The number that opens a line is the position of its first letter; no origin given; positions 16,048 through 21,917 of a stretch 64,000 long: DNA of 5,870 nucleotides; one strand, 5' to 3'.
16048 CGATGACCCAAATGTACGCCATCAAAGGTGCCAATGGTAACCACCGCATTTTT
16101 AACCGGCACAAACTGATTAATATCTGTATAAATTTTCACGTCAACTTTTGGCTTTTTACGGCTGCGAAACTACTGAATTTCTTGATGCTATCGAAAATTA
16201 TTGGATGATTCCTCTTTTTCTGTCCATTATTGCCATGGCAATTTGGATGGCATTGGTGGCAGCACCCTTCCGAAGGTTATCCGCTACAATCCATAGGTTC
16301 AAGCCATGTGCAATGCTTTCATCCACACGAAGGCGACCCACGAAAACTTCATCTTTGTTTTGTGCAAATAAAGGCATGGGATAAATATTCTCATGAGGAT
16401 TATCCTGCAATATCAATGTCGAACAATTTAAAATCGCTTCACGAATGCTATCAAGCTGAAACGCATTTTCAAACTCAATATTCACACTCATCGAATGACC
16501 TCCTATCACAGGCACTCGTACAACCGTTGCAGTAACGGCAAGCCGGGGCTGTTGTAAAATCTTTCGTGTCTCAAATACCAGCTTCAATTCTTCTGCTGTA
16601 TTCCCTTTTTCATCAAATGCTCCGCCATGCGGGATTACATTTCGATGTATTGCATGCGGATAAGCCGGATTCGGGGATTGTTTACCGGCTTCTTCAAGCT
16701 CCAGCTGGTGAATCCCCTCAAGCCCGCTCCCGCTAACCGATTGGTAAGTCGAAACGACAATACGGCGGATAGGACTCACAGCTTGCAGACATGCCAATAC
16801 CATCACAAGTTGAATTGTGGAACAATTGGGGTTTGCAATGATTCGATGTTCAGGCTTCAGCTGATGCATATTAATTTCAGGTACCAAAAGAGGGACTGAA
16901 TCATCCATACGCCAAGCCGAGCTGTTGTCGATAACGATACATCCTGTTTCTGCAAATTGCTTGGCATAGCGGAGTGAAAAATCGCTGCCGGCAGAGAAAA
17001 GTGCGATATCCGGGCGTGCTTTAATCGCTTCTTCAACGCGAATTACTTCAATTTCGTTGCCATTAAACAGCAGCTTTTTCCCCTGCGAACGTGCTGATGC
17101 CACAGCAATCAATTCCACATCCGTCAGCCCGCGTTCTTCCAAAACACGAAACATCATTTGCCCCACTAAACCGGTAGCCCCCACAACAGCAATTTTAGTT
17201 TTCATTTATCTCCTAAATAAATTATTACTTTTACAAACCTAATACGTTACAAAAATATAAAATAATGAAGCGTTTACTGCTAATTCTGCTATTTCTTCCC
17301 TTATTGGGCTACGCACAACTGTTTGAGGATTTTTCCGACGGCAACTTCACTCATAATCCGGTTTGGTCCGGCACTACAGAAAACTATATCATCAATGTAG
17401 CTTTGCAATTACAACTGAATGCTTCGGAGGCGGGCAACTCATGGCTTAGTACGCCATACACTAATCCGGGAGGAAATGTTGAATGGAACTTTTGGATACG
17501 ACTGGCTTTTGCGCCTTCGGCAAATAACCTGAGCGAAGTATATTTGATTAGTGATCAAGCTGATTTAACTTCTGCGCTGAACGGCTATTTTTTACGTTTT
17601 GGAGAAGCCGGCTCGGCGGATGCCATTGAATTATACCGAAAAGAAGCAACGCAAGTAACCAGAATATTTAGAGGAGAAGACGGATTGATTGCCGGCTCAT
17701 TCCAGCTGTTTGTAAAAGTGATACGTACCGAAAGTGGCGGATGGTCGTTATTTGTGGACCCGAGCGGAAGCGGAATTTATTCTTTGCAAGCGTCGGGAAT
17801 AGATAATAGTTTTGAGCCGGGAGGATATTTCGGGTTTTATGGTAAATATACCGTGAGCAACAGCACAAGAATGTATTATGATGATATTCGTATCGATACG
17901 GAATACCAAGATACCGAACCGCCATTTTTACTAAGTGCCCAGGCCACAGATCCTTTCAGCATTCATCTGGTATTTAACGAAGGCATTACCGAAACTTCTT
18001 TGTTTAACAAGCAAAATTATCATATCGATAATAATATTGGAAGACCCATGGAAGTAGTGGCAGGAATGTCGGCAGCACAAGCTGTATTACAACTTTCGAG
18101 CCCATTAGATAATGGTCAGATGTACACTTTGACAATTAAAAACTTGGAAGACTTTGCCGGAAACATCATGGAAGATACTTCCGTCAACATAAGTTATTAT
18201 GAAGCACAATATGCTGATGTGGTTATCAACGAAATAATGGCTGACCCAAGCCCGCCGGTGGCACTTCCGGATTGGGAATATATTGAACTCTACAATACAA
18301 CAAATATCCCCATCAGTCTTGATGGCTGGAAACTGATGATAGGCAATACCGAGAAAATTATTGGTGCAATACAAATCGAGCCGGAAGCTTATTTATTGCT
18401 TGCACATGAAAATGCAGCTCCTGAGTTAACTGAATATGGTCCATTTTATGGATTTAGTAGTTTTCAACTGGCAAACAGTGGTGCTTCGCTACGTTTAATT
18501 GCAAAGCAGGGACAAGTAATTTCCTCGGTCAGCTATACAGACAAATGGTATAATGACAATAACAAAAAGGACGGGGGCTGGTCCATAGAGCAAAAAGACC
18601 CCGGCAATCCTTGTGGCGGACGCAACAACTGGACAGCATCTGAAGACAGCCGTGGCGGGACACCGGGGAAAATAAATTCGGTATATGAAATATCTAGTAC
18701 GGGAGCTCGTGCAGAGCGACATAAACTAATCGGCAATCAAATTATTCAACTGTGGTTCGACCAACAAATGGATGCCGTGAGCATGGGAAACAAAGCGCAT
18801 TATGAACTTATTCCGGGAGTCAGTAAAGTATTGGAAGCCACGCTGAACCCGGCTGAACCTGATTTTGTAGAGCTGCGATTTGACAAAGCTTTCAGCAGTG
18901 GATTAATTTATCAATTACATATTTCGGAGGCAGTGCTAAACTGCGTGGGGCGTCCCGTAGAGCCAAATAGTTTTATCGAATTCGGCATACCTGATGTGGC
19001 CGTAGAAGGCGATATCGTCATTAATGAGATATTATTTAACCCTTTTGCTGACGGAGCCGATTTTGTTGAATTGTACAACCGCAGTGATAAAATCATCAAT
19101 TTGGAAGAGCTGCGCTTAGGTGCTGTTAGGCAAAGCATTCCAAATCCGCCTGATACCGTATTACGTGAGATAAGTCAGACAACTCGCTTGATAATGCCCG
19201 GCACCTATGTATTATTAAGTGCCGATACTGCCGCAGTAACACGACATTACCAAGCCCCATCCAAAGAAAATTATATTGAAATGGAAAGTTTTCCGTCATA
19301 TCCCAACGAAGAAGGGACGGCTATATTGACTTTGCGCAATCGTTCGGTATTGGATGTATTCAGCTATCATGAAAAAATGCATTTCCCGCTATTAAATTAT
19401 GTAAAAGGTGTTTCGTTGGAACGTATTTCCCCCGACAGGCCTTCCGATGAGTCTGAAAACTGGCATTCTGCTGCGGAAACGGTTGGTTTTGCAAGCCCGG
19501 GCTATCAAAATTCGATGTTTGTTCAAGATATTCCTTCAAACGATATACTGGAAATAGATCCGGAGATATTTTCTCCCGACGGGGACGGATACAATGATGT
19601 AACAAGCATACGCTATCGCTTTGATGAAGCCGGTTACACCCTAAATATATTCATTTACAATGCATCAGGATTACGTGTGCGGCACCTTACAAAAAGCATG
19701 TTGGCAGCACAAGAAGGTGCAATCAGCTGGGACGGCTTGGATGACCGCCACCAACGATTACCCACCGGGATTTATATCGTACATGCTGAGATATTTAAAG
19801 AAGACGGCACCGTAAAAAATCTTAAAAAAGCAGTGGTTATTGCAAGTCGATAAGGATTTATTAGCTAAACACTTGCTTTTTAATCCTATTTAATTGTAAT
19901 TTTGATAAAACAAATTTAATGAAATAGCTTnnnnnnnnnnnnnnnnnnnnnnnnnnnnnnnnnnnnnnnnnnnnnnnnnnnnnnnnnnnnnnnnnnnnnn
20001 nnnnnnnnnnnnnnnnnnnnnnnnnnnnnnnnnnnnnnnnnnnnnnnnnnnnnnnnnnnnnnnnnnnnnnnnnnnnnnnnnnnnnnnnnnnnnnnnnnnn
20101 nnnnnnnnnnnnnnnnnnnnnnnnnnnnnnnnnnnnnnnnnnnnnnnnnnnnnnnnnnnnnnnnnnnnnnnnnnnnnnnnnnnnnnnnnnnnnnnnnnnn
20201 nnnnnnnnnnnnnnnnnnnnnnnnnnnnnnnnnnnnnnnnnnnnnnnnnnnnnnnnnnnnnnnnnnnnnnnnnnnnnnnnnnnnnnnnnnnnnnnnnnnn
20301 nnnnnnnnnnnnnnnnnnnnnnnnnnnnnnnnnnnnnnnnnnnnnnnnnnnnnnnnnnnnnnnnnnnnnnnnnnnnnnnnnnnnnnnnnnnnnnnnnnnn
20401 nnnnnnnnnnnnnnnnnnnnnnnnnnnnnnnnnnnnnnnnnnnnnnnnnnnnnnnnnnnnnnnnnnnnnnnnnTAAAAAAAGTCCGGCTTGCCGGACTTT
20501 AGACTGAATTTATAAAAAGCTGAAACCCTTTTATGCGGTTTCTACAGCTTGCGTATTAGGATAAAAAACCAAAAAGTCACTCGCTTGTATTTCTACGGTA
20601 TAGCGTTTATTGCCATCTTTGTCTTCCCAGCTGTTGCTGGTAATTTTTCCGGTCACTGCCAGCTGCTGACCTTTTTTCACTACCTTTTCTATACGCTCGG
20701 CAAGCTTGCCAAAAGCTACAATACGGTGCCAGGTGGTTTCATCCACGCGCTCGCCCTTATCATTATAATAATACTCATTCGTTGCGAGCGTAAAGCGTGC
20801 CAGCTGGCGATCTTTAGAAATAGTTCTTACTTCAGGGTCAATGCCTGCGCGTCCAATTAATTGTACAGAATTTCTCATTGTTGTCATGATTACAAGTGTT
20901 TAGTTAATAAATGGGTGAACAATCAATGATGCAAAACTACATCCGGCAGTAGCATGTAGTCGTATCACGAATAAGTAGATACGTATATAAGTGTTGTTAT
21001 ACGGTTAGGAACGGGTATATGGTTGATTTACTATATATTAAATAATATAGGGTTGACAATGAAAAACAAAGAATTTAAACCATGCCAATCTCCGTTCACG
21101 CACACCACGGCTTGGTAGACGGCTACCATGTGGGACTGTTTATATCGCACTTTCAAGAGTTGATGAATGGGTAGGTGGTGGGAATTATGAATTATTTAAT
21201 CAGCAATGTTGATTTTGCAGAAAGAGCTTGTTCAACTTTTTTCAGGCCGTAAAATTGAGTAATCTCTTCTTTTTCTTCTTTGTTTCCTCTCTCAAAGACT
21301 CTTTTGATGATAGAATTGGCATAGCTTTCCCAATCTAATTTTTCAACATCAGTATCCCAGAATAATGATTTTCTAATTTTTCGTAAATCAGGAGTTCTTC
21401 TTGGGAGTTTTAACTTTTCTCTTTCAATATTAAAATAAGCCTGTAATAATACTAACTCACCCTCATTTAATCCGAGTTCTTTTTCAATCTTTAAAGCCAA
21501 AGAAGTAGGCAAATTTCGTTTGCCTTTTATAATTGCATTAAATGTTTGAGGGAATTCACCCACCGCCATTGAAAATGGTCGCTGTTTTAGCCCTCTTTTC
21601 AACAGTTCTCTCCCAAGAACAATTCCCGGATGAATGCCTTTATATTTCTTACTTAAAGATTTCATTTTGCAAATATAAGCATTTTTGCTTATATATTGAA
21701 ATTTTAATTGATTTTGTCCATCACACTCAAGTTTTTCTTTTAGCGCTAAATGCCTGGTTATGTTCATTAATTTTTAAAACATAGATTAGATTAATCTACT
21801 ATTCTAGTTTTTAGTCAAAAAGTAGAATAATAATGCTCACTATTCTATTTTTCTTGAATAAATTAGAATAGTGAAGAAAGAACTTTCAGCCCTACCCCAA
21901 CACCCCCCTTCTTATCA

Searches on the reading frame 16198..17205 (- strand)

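Call 52: search_protein_families(library=pfam, max_evalue=0.00001, proteins=[window:16198-17205:-])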
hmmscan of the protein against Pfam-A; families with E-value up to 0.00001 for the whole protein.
window:16198-17205:- (335 aa): 2 families
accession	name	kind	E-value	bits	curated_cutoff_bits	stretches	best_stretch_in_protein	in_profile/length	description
PF02774.23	Semialdhyde_dhC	-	6.4e-42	144.2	26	1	142-313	7-184/184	Semialdehyde dehydrogenase, dimerisation domain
PF01118.30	Semialdhyde_dh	-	3.3e-28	99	26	1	4-117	1-119/121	Semialdehyde dehydrogenase, NAD binding domain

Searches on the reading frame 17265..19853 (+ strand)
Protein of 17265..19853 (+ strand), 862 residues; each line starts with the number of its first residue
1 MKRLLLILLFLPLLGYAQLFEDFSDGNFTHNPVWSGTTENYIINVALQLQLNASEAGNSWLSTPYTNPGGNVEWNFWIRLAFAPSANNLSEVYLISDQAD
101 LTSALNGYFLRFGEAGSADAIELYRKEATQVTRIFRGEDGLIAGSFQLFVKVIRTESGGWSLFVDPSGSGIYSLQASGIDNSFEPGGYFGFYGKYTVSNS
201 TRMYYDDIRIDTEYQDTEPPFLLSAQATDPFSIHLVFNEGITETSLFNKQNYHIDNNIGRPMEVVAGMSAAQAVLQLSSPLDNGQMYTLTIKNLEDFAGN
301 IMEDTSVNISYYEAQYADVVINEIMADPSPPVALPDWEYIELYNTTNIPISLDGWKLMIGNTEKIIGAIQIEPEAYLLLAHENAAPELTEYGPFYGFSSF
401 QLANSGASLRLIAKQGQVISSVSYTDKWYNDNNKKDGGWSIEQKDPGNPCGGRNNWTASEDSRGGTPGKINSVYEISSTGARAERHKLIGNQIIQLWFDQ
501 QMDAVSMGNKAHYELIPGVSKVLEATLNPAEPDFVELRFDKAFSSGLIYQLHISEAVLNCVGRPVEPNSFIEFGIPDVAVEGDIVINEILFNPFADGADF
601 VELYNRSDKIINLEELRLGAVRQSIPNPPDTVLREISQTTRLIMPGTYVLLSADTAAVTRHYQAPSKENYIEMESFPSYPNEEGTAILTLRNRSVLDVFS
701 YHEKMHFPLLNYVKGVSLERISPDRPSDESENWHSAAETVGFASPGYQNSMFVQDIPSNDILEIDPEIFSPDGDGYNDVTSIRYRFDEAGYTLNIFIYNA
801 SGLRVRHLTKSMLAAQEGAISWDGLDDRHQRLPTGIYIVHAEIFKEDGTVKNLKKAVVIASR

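Call 79: search_protein_families(library=pfam, max_evalue=0.00001, proteins=[window:17265-19853:+])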
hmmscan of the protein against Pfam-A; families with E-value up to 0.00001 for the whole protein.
window:17265-19853:+ (862 aa): 4 families
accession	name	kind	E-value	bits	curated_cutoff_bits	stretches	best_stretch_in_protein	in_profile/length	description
PF00932.25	LTD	-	1.1e-25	90.6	34.3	2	314-425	3-108/109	Lamin Tail Domain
PF13205.12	Big_5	-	1.5e-09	38.9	23.6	0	232-303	24-96/105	Bacterial Ig-like domain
PF13585.12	CHU_C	-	1.8e-06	28.4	27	1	766-843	4-72/86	CHU_C Type IX secretion signal domain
PF13860.13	FlgD_ig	-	2.9e-06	27.6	27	0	780-841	12-73/79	FlgD Ig-like domain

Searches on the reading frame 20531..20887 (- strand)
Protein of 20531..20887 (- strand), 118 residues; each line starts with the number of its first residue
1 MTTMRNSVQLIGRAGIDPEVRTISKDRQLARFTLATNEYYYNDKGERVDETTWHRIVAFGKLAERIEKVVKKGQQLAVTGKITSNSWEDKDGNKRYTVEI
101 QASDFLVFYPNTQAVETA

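Call 79: search_protein_families(library=pfam, max_evalue=0.00001, proteins=[window:20531-20887:-])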
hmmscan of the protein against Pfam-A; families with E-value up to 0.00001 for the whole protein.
window:20531-20887:- (118 aa): 1 family
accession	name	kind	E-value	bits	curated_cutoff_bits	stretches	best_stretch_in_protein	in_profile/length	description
PF00436.31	SSB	-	2.1e-30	105.3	26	1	6-105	2-101/104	Single-strand binding protein family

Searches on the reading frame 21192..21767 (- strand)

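Call 52: search_protein_families(library=pfam, max_evalue=0.00001, proteins=[window:21192-21767:-])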
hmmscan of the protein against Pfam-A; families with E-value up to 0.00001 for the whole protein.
window:21192-21767:- (191 aa): 1 family
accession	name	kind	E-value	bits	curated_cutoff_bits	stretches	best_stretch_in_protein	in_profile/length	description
PF21956.1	DUF6922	-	2.4e-23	81.8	27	1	131-182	1-52/52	Family of unknown function (DUF6922)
